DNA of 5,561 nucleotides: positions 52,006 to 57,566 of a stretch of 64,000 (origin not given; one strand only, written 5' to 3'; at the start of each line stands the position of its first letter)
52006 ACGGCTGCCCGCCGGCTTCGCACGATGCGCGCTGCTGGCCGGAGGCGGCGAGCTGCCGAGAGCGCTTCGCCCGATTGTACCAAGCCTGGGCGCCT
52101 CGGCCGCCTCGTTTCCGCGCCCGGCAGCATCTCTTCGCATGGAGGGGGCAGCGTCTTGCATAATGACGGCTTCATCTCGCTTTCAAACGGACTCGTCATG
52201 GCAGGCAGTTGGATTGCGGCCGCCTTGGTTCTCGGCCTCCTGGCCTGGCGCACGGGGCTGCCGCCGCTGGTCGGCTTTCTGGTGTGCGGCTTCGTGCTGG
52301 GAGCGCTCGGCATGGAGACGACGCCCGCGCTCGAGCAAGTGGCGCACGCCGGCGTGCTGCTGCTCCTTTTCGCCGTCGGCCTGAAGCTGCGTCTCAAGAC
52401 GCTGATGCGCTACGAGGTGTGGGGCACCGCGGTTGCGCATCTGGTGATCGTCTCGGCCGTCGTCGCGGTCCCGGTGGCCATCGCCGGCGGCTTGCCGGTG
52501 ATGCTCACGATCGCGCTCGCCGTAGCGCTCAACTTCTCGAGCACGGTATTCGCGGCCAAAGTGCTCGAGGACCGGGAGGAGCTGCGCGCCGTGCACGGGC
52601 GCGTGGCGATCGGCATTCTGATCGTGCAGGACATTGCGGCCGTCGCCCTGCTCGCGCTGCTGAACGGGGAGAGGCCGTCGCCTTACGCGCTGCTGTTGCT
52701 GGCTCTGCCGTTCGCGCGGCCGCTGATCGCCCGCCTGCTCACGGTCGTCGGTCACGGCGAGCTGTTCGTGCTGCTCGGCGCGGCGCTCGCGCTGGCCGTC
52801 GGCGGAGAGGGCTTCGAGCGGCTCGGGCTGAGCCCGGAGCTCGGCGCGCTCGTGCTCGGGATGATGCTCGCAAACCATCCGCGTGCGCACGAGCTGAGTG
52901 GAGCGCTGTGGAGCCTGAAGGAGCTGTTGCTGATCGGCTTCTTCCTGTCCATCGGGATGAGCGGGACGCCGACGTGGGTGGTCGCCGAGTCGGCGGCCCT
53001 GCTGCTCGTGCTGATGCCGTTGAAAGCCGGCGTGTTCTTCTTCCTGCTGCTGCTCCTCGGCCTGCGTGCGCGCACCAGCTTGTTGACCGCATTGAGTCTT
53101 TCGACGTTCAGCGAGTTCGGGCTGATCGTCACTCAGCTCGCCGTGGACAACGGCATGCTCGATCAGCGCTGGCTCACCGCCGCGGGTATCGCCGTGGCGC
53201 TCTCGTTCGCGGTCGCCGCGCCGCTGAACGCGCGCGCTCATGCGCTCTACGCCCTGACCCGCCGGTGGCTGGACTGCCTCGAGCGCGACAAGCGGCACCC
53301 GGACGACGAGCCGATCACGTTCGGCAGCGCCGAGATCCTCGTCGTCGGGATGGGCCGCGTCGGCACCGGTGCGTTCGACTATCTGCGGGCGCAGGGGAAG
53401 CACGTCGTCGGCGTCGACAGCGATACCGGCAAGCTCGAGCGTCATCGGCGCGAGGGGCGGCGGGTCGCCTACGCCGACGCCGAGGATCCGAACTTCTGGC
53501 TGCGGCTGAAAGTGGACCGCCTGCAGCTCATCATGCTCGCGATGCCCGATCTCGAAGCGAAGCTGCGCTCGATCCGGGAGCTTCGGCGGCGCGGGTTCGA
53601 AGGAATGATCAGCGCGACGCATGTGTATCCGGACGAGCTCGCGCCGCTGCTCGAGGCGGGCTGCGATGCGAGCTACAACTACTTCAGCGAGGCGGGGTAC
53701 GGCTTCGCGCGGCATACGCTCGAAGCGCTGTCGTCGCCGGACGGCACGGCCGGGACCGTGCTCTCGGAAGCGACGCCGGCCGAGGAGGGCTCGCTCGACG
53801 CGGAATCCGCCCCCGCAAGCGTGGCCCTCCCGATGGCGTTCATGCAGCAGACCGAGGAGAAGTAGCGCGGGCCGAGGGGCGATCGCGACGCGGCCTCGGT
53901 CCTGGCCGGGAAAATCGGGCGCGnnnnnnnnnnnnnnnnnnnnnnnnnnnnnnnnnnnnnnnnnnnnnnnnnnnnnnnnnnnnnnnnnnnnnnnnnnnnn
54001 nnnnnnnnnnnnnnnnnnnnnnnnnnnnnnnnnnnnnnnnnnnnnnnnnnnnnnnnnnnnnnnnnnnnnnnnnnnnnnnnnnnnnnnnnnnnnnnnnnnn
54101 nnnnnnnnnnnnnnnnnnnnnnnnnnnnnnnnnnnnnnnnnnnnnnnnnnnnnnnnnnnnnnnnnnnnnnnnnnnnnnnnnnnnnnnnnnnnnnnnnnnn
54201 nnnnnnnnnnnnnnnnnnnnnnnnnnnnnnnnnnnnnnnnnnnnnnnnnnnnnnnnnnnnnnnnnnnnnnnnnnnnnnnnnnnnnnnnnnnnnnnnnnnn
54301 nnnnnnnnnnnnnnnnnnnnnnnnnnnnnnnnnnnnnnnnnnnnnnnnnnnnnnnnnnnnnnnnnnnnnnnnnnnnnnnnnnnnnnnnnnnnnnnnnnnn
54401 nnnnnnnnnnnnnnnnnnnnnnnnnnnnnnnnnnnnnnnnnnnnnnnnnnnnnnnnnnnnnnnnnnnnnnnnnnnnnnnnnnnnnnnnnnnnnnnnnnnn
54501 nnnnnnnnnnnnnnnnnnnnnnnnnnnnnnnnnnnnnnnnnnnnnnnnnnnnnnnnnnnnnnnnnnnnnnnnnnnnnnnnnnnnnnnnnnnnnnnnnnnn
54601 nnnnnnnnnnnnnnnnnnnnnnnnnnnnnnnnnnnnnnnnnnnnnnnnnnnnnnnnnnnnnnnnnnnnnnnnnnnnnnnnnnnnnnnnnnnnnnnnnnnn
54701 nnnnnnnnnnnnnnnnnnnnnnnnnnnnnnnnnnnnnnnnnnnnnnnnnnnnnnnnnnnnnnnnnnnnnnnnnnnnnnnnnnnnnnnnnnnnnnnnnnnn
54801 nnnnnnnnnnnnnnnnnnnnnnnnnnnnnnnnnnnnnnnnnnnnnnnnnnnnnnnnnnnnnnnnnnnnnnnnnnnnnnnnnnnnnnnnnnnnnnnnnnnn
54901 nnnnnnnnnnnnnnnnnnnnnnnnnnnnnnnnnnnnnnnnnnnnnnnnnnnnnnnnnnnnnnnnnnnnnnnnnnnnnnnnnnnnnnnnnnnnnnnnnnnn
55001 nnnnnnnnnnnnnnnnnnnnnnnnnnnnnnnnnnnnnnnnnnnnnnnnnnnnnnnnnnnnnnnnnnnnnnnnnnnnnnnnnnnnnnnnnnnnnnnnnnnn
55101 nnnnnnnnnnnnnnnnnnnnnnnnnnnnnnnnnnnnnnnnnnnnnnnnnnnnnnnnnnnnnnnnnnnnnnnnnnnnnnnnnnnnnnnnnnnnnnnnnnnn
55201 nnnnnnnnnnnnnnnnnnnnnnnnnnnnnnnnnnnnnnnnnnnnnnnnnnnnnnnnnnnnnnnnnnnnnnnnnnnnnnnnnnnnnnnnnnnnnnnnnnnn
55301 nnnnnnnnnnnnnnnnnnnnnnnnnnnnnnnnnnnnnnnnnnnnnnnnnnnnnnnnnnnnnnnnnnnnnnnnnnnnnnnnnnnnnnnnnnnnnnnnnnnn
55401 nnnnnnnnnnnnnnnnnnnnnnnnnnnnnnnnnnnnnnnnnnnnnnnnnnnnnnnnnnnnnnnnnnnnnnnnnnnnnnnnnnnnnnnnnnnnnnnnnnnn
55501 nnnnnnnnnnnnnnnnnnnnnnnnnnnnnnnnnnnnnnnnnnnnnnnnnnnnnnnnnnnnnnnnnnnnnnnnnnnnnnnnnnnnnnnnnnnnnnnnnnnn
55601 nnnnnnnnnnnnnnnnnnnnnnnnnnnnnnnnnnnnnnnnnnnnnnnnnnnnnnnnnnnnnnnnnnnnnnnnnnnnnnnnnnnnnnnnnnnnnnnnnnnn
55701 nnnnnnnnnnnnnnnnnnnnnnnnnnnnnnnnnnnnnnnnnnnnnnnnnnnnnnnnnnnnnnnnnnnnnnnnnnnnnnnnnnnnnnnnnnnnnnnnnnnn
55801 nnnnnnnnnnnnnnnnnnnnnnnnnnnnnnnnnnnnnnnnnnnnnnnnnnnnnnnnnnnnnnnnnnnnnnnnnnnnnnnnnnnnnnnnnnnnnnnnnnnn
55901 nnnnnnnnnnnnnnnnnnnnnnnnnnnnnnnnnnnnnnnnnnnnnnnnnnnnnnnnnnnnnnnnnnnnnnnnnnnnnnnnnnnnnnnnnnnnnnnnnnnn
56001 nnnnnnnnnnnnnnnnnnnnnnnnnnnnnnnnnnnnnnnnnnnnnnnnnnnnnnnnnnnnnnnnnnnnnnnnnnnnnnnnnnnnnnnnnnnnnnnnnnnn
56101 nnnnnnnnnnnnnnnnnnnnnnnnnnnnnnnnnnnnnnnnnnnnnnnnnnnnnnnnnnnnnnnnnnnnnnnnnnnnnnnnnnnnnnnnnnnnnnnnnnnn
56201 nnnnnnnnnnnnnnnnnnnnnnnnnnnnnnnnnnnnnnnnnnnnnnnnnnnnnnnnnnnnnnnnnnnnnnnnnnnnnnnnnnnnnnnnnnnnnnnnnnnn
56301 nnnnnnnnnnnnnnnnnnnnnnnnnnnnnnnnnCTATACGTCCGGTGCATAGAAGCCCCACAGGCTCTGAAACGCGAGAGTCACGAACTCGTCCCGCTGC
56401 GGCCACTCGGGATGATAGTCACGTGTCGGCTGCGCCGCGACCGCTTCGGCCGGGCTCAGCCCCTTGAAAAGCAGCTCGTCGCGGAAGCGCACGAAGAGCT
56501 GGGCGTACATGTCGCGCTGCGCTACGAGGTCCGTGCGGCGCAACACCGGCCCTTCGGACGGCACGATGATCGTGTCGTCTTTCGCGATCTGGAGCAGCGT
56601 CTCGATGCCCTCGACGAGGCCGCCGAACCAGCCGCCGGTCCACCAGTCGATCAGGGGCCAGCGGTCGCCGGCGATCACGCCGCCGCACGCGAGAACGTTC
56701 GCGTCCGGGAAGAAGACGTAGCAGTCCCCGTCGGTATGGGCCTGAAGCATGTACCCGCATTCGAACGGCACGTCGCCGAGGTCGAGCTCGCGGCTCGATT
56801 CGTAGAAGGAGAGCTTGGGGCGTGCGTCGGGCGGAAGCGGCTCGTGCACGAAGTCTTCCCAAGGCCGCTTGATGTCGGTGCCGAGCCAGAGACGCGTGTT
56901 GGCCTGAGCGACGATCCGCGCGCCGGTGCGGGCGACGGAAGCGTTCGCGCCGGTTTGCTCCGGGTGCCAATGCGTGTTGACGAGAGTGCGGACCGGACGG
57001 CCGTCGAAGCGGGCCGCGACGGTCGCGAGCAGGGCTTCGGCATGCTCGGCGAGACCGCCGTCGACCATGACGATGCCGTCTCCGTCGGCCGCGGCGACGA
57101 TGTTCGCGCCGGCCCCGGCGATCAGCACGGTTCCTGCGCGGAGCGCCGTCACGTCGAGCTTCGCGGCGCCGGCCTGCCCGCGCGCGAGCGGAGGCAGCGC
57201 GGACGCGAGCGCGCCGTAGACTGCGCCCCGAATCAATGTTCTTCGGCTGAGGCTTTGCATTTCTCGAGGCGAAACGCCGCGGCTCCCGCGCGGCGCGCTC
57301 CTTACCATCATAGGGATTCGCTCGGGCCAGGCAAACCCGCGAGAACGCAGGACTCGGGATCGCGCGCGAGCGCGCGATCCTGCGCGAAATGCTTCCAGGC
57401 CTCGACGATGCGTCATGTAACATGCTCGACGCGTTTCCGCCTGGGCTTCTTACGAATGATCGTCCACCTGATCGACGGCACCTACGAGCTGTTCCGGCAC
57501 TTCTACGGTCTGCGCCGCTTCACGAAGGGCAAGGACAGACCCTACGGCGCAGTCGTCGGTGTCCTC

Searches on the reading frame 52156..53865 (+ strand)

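Call 51: search_protein_families(library=pfam, proteins=[window:52156-53865:+], max_evalue=0.01)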
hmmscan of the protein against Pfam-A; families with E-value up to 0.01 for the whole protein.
window:52156-53865:+ (569 aa): 2 families
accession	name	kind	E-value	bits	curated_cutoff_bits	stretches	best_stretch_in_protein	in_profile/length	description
PF00999.27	Na_H_Exchanger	-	2.3e-33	116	26.2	1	21-354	2-365/375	Sodium/hydrogen exchanger, transmembrane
PF02254.24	TrkA_N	-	2.6e-15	57.2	23.8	1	394-504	1-111/116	TrkA-N domain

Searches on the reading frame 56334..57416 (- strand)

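Call 9: search_protein_families(library=pfam, proteins=[window:56334-57416:-], max_evalue=0.01)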
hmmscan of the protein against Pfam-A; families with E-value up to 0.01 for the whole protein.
window:56334-57416:- (360 aa): 1 family
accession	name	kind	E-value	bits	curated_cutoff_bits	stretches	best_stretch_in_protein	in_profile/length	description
PF00753.33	Lactamase_B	-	9.8e-13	48.9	22.7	1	105-269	7-172/196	Metallo-beta-lactamase superfamily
